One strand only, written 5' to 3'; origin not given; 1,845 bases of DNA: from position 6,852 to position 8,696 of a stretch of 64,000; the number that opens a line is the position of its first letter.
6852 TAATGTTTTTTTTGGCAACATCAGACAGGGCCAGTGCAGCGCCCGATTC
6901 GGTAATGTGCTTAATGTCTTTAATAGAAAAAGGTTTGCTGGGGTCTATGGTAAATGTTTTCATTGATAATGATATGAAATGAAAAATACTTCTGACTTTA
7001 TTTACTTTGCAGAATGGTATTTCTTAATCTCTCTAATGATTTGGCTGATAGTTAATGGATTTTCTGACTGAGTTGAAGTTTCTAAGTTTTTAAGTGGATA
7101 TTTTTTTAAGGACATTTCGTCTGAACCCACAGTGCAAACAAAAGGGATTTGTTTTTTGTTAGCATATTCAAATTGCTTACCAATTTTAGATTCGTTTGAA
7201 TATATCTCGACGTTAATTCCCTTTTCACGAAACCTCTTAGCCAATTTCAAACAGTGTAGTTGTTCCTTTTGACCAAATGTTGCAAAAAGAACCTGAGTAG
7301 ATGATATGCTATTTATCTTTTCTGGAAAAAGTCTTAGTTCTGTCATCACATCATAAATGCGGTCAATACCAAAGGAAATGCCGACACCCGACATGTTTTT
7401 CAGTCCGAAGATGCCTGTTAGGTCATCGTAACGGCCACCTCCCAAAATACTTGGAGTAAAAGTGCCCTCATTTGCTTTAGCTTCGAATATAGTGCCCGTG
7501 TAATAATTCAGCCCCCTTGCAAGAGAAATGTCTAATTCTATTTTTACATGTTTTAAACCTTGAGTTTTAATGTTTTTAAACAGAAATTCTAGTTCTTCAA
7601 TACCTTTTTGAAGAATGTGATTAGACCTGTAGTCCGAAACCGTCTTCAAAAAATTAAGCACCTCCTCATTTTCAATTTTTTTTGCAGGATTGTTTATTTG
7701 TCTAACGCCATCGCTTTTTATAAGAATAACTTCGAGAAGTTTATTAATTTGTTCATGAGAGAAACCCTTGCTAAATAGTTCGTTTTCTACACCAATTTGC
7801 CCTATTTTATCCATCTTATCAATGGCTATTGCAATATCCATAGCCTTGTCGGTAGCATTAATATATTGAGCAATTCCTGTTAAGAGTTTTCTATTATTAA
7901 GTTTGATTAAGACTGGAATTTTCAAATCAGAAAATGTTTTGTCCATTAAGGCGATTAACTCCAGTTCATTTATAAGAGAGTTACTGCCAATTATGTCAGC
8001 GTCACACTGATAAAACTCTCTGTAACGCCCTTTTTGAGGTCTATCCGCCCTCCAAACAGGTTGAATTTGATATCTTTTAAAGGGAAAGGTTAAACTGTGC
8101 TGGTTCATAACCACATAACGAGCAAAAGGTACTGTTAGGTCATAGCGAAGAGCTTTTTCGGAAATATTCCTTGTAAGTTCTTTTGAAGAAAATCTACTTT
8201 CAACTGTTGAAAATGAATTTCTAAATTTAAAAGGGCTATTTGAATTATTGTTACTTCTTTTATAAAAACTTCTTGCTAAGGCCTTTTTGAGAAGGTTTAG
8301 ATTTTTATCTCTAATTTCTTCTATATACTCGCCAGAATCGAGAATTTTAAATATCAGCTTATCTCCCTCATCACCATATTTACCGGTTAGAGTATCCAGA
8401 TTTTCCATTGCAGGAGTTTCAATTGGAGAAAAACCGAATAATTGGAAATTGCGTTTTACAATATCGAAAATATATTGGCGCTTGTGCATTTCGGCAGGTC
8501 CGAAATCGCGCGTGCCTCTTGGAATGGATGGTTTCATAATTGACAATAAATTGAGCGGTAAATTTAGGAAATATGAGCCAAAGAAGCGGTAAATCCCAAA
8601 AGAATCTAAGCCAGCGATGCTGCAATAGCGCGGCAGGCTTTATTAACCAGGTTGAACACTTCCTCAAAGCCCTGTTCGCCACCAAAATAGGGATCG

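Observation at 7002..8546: Housekeeping hisS is a gene-sized AT-rich island with a low-complexity insertion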

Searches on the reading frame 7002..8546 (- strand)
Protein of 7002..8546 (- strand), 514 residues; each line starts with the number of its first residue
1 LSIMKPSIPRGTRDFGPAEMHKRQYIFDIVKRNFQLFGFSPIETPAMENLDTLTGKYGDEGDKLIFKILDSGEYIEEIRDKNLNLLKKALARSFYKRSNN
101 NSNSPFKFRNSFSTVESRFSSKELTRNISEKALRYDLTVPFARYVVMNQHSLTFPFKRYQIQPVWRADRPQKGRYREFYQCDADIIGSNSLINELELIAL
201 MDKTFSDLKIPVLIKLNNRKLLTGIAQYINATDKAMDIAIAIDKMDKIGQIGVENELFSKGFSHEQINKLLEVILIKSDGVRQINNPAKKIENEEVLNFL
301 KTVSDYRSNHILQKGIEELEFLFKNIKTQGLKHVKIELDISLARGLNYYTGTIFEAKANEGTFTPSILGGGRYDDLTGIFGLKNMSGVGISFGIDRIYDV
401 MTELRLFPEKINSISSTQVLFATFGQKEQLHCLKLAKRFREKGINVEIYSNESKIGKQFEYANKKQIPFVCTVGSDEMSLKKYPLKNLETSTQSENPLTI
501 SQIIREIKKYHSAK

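Call 4: search_protein_families(library=pfam, proteins=[window:7002-8546:-], max_evalue=0.01)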
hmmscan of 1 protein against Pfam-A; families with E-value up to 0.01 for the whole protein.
window:7002-8546:- (514 aa): 4 families
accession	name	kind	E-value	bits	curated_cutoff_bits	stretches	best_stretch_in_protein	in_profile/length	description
PF13393.11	tRNA-synt_His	-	8.3e-31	107.8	25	2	132-397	66-308/308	Histidyl-tRNA synthetase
PF03129.25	HGTP_anticodon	-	1.9e-14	54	21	1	418-509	1-93/94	Anticodon binding domain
PF00587.30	tRNA-synt_2b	-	1.9e-07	31.7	29.3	1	150-252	31-132/179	tRNA synthetase class II core domain (G, H, P, S and T)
PF00152.25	tRNA-synt_2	-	0.00077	19.1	25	0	158-228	94-152/308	tRNA synthetases class II (D, K and N)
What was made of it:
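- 7023..7307 (-): Anticodon-binding domain (aa 411-505), followed by a C-terminal tail KKYHSAK (7005-7025) that no homolog has. Pfam HGTP_anticodon matches aa 418-509 (call 4).
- On Histidine--tRNA ligase (class IIa HisRS, TIGR00442): PF03129 matches aa 418-509 with E = 1.9e-14 (call 4).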

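Call 5: search_protein_families(library=ncbifam, proteins=[window:7002-8546:-], max_evalue=0.01)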
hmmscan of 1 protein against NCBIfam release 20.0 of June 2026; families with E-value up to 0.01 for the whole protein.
window:7002-8546:- (514 aa): 24 families
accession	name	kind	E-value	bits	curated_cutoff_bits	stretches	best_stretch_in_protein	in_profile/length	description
TIGR00442.1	hisS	equivalog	2.5e-112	375.8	286.75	1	8-496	2-404/406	histidine--tRNA ligase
NF009085.0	PRK12420.1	equivalog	2.5e-86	290.7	540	2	130-499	75-420/426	histidine--tRNA ligase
TIGR00443.1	hisZ_biosyn_reg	equivalog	1.3e-42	146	271.65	2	132-402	64-313/314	ATP phosphoribosyltransferase regulatory subunit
NF008940.0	PRK12292.2-3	equivalog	3.6e-34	118.2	450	3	298-477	217-395/404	ATP phosphoribosyltransferase regulatory subunit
NF008941.0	PRK12292.2-4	equivalog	7.5e-32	110.7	447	2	132-448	77-362/393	ATP phosphoribosyltransferase regulatory subunit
NF008936.0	PRK12292.1-3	equivalog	4.4e-27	94.9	492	2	107-479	47-397/406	ATP phosphoribosyltransferase regulatory subunit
NF008942.0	PRK12292.2-5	equivalog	1e-25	90.3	643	2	132-484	81-406/434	ATP phosphoribosyltransferase regulatory subunit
NF008945.0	PRK12292.3-3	equivalog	1.5e-19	70.4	409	2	310-472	222-357/368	ATP phosphoribosyltransferase regulatory subunit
NF008939.0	PRK12292.2-1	equivalog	2e-19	69.6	335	1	119-452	56-368/391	ATP phosphoribosyltransferase regulatory subunit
NF008938.0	PRK12292.1-6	equivalog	1.2e-16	60.7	833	1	90-476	30-393/420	ATP phosphoribosyltransferase regulatory subunit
NF008953.0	PRK12295.1-6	equivalog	3.7e-16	59.1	384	1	312-398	289-376/384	ATP phosphoribosyltransferase regulatory subunit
NF008943.0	PRK12292.3-1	equivalog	3.3e-15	56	690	2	334-403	271-332/403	ATP phosphoribosyltransferase regulatory subunit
NF009086.0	PRK12421.1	equivalog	1.3e-12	47.4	318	1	176-403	122-329/389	ATP phosphoribosyltransferase regulatory subunit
NF008951.0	PRK12295.1-4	equivalog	5.6e-11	41.9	364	1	311-401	281-370/374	ATP phosphoribosyltransferase regulatory subunit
NF008944.0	PRK12292.3-2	equivalog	5.9e-11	42.1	374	1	168-383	118-319/341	ATP phosphoribosyltransferase regulatory subunit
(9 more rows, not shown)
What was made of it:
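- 7002..8537 (-): hisS coding sequence (511 aa plus stop): an intact histidine--tRNA ligase, and the AT-rich island itself. Pfam finds tRNA-synt_His and HGTP_anticodon (calls 4, 5).
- On Histidine--tRNA ligase (class IIa HisRS, TIGR00442): HisZ (TIGR00443) scores 146, below its cutoff of 271.65 (call 5).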

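Call 6: find_homologous_proteins(query=window:7002-8546:-)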
Query window:7002-8546:- (514 aa): 8000 proteins with E <= 0.001 among 8000 candidates; the best 120 are listed.
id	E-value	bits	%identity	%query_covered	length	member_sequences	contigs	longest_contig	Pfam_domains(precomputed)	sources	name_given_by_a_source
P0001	0.0e+0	1134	100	99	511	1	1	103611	PF13393.12,PF03129.26,PF00587.31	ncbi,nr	ncbi:MAG: histidine--tRNA ligase [Bacteroidetes bacterium]|nr:histidine--tRNA ligase [Bacteroidota b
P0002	1.6e-246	837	-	-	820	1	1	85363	PF13393.12,PF03129.26,PF00587.31,PF02474.22,PF02784.23,PF00152.26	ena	-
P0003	1.2e-203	695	63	98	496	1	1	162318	PF13393.12,PF03129.26,PF00587.31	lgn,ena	-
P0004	2.0e-195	668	63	96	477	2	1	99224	PF13393.12,PF03129.26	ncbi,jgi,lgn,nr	ncbi:MAG TPA: histidine--tRNA ligase [Bacteroidia bacterium]|nr:histidine--tRNA ligase [Bacteroidia 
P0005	1.8e-192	659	63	97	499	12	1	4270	PF13393.12,PF03129.26,PF00587.31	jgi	jgi:histidyl-tRNA synthetase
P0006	1.9e-189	649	62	98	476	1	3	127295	PF13393.12,PF03129.26,PF00587.31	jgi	jgi:histidyl-tRNA synthetase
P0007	3.2e-189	648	60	98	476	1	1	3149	PF13393.12,PF03129.26,PF00587.31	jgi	jgi:histidyl-tRNA synthetase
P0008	3.5e-189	648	62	96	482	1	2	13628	PF13393.12,PF03129.26,PF00587.31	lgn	-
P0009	3.6e-189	648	63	96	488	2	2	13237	PF13393.12,PF03129.26,PF00587.31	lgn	-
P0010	4.5e-188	644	60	98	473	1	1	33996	PF13393.12,PF03129.26,PF00587.31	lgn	-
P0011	1.9e-187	642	62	96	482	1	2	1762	PF13393.12,PF03129.26,PF00587.31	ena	-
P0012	4.9e-187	641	61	98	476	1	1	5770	PF13393.12,PF03129.26,PF00587.31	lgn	-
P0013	9.2e-187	640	62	96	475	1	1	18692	PF13393.12,PF03129.26,PF00587.31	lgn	-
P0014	9.2e-187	640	61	98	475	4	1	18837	PF13393.12,PF03129.26,PF00587.31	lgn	-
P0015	3.8e-186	638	62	96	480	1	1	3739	PF13393.12,PF03129.26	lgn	-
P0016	3.9e-186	638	61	98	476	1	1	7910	PF13393.12,PF03129.26,PF00587.31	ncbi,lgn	-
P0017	9.6e-185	633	60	98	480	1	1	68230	PF13393.12,PF03129.26,PF00587.31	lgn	-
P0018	1.2e-184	633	62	98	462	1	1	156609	PF13393.12,PF03129.26,PF00587.31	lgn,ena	-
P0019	1.5e-184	632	62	99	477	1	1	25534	PF13393.12,PF03129.26,PF00587.31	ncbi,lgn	-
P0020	3.1e-184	631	60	98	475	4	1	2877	PF13393.12,PF03129.26,PF00587.31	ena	-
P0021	3.2e-184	631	61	98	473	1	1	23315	PF13393.12,PF03129.26,PF00587.31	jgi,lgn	-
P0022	3.3e-184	631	59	99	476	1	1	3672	PF13393.12,PF03129.26,PF00587.31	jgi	jgi:histidyl-tRNA synthetase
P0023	5.3e-184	631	58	98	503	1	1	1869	PF13393.12,PF03129.26,PF00587.31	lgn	-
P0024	1.3e-183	629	60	98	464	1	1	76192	PF13393.12,PF03129.26,PF00587.31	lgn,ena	-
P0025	1.3e-183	629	60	98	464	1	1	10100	PF13393.12,PF03129.26,PF00587.31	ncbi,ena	-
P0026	1.6e-183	629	61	95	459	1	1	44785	PF13393.12,PF03129.26,PF00587.31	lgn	-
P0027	1.6e-183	629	58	98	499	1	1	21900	PF13393.12,PF03129.26,PF00587.31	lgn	-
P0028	2.0e-183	629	60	98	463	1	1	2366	PF13393.12,PF03129.26,PF00587.31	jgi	-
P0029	2.0e-183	629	61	95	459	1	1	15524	PF13393.12,PF03129.26,PF00587.31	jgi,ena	-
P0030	2.5e-183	628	63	95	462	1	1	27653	PF13393.12,PF03129.26,PF00587.31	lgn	-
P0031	3.2e-183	628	61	96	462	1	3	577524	PF13393.12,PF03129.26,PF00587.31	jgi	-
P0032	5.0e-183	627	60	98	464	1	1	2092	PF13393.12,PF03129.26,PF00587.31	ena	-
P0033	5.2e-183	627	60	98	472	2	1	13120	PF13393.12,PF03129.26,PF00587.31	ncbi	-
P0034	5.4e-183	627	61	96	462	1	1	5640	PF13393.12,PF03129.26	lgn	-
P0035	5.5e-183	627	59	98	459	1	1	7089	PF13393.12,PF03129.26,PF00587.31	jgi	jgi:histidyl-tRNA synthetase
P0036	6.0e-183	627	62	98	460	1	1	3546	PF13393.12,PF03129.26,PF00587.31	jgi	jgi:histidyl-tRNA synthetase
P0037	9.6e-183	626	60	98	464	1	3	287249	PF13393.12,PF03129.26,PF00587.31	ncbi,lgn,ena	-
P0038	1.1e-182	626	59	98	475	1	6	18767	PF13393.12,PF03129.26,PF00587.31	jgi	jgi:histidyl-tRNA synthetase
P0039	1.2e-182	626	61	98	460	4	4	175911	PF13393.12,PF03129.26,PF00587.31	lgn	-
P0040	1.3e-182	626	61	96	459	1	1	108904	PF13393.12,PF03129.26,PF00587.31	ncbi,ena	-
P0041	1.5e-182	626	60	96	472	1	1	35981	PF13393.12,PF03129.26,PF00587.31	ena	-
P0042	1.5e-182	626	60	96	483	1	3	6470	PF13393.12,PF03129.26,PF00587.31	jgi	jgi:histidyl-tRNA synthetase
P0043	1.5e-182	626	61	96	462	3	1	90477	PF13393.12,PF03129.26,PF00587.31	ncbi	ncbi:MAG: histidine--tRNA ligase [Bacteroidota bacterium]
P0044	1.6e-182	626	60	96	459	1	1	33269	PF13393.12,PF03129.26,PF00587.31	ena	-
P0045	2.0e-182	625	60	96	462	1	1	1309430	PF13393.12,PF03129.26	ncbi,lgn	ncbi:MAG: histidine--tRNA ligase [Bacteroidia bacterium]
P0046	2.1e-182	625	61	96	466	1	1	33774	PF13393.12,PF03129.26,PF00587.31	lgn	-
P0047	2.6e-182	625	62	98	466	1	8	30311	PF13393.12,PF03129.26,PF00587.31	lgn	-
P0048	2.7e-182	625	61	96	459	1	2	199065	PF13393.12,PF03129.26,PF00587.31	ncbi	ncbi:MAG: histidine--tRNA ligase [Bacteroidota bacterium]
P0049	3.2e-182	625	60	96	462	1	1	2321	PF13393.12,PF03129.26,PF00587.31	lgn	-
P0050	3.6e-182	625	59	98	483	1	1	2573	PF13393.12,PF03129.26,PF00587.31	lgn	-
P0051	3.8e-182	624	61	98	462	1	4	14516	PF13393.12,PF03129.26,PF00587.31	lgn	-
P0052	3.9e-182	624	61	96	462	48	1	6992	PF13393.12,PF03129.26,PF00587.31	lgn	-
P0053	4.1e-182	624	60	96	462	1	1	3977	PF13393.12,PF03129.26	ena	-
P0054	4.4e-182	624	60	96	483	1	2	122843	PF13393.12,PF03129.26,PF00587.31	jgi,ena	jgi:histidyl-tRNA synthetase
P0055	4.4e-182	624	61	97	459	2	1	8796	PF13393.12,PF03129.26,PF00587.31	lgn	-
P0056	4.4e-182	624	60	96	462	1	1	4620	PF13393.12,PF03129.26,PF00587.31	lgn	-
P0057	4.6e-182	624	59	98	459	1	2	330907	PF13393.12,PF03129.26,PF00587.31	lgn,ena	-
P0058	5.3e-182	624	62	95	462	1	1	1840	PF13393.12,PF03129.26,PF00587.31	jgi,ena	jgi:histidyl-tRNA synthetase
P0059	5.6e-182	624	60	98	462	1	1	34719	PF13393.12,PF03129.26,PF00587.31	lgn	-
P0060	5.7e-182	624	59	98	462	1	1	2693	PF13393.12,PF03129.26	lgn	-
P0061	5.7e-182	624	59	98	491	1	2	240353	PF13393.12,PF03129.26,PF00587.31,PF00152.26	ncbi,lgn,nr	ncbi:MAG: histidine--tRNA ligase [Bacteroidota bacterium]|nr:histidine--tRNA ligase [Bacteroidota ba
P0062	6.0e-182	624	62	97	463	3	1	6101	PF13393.12,PF03129.26,PF00587.31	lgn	-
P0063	6.2e-182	624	61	96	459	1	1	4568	PF13393.12,PF03129.26,PF00587.31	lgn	-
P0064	6.4e-182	624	60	98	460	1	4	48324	PF13393.12,PF03129.26,PF00587.31,PF00152.26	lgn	-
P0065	6.5e-182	624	60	96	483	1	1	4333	PF13393.12,PF03129.26,PF00587.31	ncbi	-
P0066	6.6e-182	624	61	96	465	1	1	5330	PF13393.12,PF03129.26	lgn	-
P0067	7.3e-182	624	60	96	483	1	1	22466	PF13393.12,PF03129.26,PF00587.31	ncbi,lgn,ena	-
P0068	7.4e-182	624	60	96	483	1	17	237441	PF13393.12,PF03129.26,PF00587.31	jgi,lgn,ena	jgi:histidyl-tRNA synthetase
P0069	7.5e-182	623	60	98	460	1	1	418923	PF13393.12,PF03129.26,PF00587.31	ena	-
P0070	8.0e-182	623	61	96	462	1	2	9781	PF13393.12,PF03129.26,PF00587.31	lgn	-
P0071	8.4e-182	623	60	96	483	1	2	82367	PF13393.12,PF03129.26,PF00587.31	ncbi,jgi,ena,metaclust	jgi:histidyl-tRNA synthetase|metaclust:\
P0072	9.0e-182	623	60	96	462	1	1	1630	PF13393.12,PF03129.26,PF00587.31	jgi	jgi:histidyl-tRNA synthetase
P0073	1.1e-181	623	60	98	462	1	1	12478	PF13393.12,PF03129.26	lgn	-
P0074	1.1e-181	623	60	96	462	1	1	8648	PF13393.12,PF03129.26,PF00587.31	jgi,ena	-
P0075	1.3e-181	623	60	96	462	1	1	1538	PF13393.12,PF03129.26,PF00587.31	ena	-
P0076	1.5e-181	623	58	98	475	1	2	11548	PF13393.12,PF03129.26,PF00587.31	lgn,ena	-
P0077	1.5e-181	622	60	96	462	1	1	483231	PF13393.12,PF03129.26,PF00587.31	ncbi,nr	ncbi:MAG: histidine--tRNA ligase [Bacteroidetes bacterium]|nr:histidine--tRNA ligase [Bacteroidota b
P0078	1.6e-181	622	60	96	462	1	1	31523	PF13393.12,PF03129.26,PF00587.31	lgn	-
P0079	1.8e-181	622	60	96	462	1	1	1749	PF13393.12,PF03129.26,PF00587.31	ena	-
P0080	1.9e-181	622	58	98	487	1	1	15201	PF13393.12,PF03129.26,PF00587.31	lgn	-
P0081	2.1e-181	622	60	96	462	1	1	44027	PF13393.12,PF03129.26,PF00587.31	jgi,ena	jgi:histidyl-tRNA synthetase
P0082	2.4e-181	622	61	98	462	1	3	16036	PF13393.12,PF03129.26,PF00587.31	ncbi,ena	-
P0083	2.5e-181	622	60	96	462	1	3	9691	PF13393.12,PF03129.26,PF00587.31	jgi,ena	-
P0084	3.0e-181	622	60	96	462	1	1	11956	PF13393.12,PF03129.26,PF00587.31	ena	-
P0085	3.2e-181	621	61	96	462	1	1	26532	PF13393.12,PF03129.26,PF00587.31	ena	-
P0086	3.7e-181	621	59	96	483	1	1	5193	PF13393.12,PF03129.26,PF00587.31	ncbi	-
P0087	4.0e-181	621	61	96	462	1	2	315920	PF13393.12,PF03129.26,PF00587.31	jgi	jgi:histidyl-tRNA synthetase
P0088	4.1e-181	621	60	96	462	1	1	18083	PF13393.12,PF03129.26,PF00587.31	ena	-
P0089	4.4e-181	621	61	96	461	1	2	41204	PF13393.12,PF03129.26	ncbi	-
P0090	4.8e-181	621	61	96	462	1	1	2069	PF13393.12,PF03129.26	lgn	-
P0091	5.1e-181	621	60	96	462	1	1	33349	PF13393.12,PF03129.26,PF00587.31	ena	-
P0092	5.6e-181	621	61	96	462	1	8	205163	PF13393.12,PF03129.26,PF00587.31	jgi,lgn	-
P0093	5.8e-181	621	60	96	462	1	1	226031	PF13393.12,PF03129.26,PF00587.31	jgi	-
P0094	6.3e-181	620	59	98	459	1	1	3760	PF13393.12,PF03129.26,PF00587.31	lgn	-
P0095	6.7e-181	620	60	96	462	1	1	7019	PF13393.12,PF03129.26,PF00587.31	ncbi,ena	-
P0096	7.2e-181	620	61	98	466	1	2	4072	PF13393.12,PF03129.26,PF00587.31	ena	-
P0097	7.3e-181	620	61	98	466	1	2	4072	PF13393.12,PF03129.26,PF00587.31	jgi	-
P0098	8.7e-181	620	59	96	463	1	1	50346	PF13393.12,PF03129.26,PF00587.31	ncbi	-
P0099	9.0e-181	620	60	96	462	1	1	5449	PF13393.12,PF03129.26,PF00587.31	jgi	jgi:histidyl-tRNA synthetase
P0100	1.0e-180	620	60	98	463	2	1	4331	PF13393.12,PF03129.26,PF00587.31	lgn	-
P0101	1.0e-180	620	60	96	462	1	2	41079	PF13393.12,PF03129.26,PF00587.31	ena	-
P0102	1.0e-180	620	60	96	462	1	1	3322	PF13393.12,PF03129.26,PF00587.31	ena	-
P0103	1.1e-180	620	59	98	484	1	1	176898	PF13393.12,PF03129.26,PF00587.31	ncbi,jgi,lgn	jgi:histidyl-tRNA synthetase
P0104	1.5e-180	619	60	96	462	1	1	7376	PF13393.12,PF03129.26,PF00587.31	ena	-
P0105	1.5e-180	619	60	96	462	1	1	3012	PF13393.12,PF03129.26,PF00587.31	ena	-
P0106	1.5e-180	619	60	96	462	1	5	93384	PF13393.12,PF03129.26,PF00587.31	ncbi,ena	-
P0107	1.6e-180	619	62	96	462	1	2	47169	PF13393.12,PF03129.26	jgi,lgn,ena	jgi:histidyl-tRNA synthetase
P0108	1.6e-180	619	59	96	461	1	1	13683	PF13393.12,PF03129.26,PF00587.31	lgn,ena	-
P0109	1.6e-180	619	60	96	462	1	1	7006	PF13393.12,PF03129.26,PF00587.31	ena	-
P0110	1.7e-180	619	60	96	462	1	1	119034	PF13393.12,PF03129.26,PF00587.31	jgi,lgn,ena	-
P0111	1.8e-180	619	62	96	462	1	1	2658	PF13393.12,PF03129.26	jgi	-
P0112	1.9e-180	619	60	96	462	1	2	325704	PF13393.12,PF03129.26,PF00587.31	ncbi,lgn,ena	-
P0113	2.0e-180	619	60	96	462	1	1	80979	PF13393.12,PF03129.26,PF00587.31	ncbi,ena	-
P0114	2.3e-180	619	60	96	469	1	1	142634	PF13393.12,PF03129.26,PF00587.31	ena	-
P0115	2.4e-180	619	61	96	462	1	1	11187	PF13393.12,PF03129.26,PF00587.31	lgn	-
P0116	2.6e-180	618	59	96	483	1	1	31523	PF13393.12,PF03129.26,PF00587.31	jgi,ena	jgi:histidyl-tRNA synthetase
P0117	2.7e-180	618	59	96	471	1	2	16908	PF13393.12,PF03129.26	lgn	-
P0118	3.2e-180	618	59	98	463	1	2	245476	PF13393.12,PF03129.26,PF00587.31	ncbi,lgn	-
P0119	4.0e-180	618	58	96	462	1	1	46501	PF13393.12,PF03129.26,PF00587.31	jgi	jgi:histidyl-tRNA synthetase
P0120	4.6e-180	618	60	96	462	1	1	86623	PF13393.12,PF03129.26,PF00587.31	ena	-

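Call 7: find_encoding_contigs(protein=window:7002-8546:-, flank=10000, max_places=6)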
Protein window:7002-8546:- (514 aa): no gene with exactly this product is on record in the collection.

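Call 8: find_encoding_contigs(protein=P0001, flank=10000, max_places=3)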
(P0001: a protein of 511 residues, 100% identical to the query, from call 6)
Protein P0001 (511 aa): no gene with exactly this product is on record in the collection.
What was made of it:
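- Tried and rejected: Look-ups of the window's HisS (514- and 511-aa versions) found no contig on record (calls 7, 8).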

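Call 9: find_encoding_contigs(protein=P0002, flank=10000, max_places=3)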
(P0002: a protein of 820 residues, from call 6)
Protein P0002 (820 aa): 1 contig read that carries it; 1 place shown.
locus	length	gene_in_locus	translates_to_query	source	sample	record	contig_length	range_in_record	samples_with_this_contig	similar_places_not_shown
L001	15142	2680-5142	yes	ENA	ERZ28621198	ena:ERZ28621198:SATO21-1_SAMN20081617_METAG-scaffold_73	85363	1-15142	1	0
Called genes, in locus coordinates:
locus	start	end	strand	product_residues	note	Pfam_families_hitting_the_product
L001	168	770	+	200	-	PF03544:TonB_C (weak)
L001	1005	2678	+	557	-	PF02463:SMC_N (faint), PF00005:ABC_tran, PF13476:AAA_23 (faint), PF13555:AAA_29 (faint), PF13304:AAA_21 (faint), PF12848:ABC_tran_Xtn, PF00005:ABC_tran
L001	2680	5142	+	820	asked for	PF00152:tRNA-synt_2 (faint), PF13393:tRNA-synt_His, PF00587:tRNA-synt_2b (weak), PF02474:NodA (faint), PF03129:HGTP_anticodon, PF13393:tRNA-synt_His, PF00587:tRNA-synt_2b (weak), PF03129:HGTP_anticodon, +1 more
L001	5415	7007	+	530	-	PF22694:CtpB_N-like, PF00595:PDZ, PF13180:PDZ_2, PF17820:PDZ_6, PF03572:Peptidase_S41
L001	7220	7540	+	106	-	PF11680:DUF3276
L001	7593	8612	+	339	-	PF03054:tRNA_Me_trans, PF20259:tRNA_Me_trans_M, PF20258:tRNA_Me_trans_C (faint)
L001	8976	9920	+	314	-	PF04018:VCA0040-like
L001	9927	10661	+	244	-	PF08501:Shikimate_dh_N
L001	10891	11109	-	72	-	PF09413:DUF2007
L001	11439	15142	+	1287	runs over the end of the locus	PF02811:PHP, PF07733:DNA_pol3_alpha, PF17657:DNA_pol3_finger, PF14579:HHH_6, PF01336:tRNA_anti-codon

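Call 10: find_encoding_contigs(protein=P0003, flank=10000, max_places=3)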
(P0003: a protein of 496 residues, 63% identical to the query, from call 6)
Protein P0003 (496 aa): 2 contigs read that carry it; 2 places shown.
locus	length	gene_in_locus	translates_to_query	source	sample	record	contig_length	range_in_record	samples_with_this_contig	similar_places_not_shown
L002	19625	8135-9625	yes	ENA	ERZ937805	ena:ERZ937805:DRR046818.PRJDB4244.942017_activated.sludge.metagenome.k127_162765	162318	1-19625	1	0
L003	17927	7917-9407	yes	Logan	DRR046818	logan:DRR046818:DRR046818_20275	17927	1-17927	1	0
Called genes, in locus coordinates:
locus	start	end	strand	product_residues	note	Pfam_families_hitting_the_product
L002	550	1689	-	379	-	PF13495:Phage_int_SAM_4, PF00589:Phage_integrase, PF22823:MrpR_C_cat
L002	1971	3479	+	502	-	PF02885:Glycos_trans_3N, PF00591:Glycos_transf_3, PF07831:PYNP_C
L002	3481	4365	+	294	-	PF13793:Pribosyltran_N, PF00156:Pribosyltran, PF14572:Pribosyl_synth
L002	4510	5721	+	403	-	PF18962:Por_Secre_tail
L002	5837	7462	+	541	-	PF18962:Por_Secre_tail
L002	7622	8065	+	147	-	PF01451:LMWPc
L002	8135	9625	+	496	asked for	PF00587:tRNA-synt_2b (weak), PF13393:tRNA-synt_His, PF03129:HGTP_anticodon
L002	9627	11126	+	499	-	PF00221:Lyase_aromatic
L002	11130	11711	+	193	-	-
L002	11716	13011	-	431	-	PF18962:Por_Secre_tail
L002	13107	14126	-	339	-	PF21342:SoxA-TsdA_cyt-c, PF00034:Cytochrom_C (faint), PF13442:Cytochrome_CBB3 (faint)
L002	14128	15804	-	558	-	PF05935:Arylsulfotrans, PF14269:Arylsulfotran_2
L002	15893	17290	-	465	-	PF00431:CUB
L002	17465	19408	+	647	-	PF00515:TPR_1 (faint), PF07719:TPR_2 (faint), PF13374:TPR_10 (faint), PF13181:TPR_8 (faint), PF13424:TPR_12, PF13176:TPR_7 (faint), PF07730:HisKA_3 (weak), PF02518:HATPase_c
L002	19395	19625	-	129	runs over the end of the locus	-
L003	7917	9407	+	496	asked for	PF00587:tRNA-synt_2b (weak), PF13393:tRNA-synt_His, PF03129:HGTP_anticodon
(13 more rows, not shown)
